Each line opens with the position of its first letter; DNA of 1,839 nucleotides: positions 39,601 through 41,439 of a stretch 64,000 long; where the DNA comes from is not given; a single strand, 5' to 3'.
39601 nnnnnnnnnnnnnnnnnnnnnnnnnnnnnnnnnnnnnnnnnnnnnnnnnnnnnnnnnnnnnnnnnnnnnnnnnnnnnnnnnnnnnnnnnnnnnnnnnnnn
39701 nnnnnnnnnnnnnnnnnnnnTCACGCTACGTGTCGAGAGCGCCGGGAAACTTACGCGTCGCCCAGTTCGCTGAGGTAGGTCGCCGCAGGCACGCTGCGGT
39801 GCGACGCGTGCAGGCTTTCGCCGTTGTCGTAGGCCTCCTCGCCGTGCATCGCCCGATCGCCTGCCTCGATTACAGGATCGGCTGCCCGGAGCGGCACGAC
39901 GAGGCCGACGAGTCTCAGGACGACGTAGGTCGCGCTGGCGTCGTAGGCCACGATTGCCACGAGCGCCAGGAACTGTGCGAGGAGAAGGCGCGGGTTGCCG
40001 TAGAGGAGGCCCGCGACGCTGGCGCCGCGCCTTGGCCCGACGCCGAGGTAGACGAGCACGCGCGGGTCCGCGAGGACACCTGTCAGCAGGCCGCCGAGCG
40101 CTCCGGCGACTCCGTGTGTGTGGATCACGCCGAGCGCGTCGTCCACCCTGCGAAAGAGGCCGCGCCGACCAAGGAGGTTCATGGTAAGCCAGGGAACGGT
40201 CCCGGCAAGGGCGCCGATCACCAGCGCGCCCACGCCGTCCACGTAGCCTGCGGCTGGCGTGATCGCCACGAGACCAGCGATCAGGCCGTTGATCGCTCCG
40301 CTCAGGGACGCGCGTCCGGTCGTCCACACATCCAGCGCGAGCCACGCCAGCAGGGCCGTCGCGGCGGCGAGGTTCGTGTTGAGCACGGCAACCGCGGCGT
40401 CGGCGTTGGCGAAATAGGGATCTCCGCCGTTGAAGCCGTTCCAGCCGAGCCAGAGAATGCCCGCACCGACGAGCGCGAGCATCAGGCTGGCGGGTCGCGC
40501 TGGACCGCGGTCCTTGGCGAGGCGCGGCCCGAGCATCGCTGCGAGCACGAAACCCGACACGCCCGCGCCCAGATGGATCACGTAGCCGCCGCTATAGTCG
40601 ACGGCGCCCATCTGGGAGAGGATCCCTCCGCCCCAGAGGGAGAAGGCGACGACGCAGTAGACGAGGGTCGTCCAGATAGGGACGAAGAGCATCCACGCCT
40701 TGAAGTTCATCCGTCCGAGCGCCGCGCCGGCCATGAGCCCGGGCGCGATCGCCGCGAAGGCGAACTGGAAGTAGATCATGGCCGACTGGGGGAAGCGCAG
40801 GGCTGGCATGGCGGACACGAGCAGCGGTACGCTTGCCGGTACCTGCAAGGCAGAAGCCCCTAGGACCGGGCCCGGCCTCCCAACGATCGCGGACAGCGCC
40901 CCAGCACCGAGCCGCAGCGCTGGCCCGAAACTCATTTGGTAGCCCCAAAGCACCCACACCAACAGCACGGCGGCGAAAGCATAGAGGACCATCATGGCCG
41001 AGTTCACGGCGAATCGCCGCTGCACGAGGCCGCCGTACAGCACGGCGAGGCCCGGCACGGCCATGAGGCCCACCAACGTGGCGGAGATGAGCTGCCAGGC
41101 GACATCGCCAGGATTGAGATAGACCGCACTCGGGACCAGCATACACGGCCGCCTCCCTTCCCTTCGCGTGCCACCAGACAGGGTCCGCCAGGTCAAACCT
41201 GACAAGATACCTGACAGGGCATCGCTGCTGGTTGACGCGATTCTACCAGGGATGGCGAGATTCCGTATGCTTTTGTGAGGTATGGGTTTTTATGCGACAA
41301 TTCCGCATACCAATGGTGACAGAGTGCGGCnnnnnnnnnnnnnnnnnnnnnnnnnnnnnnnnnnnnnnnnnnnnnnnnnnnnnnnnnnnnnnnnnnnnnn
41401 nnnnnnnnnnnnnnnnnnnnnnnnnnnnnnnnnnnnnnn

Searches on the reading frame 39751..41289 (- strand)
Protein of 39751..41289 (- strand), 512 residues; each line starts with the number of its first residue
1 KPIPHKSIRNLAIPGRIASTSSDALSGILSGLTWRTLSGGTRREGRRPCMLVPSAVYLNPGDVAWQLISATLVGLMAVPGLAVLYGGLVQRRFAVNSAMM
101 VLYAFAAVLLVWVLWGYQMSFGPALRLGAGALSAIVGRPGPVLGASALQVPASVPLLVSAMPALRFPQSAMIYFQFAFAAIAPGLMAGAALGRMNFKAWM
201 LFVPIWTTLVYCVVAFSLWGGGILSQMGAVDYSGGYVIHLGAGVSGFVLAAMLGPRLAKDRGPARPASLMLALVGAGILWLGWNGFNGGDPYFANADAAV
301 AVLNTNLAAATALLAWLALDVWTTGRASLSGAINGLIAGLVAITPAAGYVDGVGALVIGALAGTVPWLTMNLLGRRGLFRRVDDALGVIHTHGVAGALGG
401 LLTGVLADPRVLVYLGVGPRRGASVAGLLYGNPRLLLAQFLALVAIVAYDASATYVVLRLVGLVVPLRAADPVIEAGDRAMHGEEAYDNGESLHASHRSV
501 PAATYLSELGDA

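Call 9: search_protein_families(library=pfam, proteins=[window:39751-41289:-], max_evalue=0.00001)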
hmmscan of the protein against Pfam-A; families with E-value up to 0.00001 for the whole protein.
window:39751-41289:- (512 aa): 1 family
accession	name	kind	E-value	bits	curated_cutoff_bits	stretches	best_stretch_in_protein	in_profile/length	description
PF00909.26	Ammonium_transp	-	1.1e-86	291.5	23.2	1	64-487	1-399/399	Ammonium Transporter Family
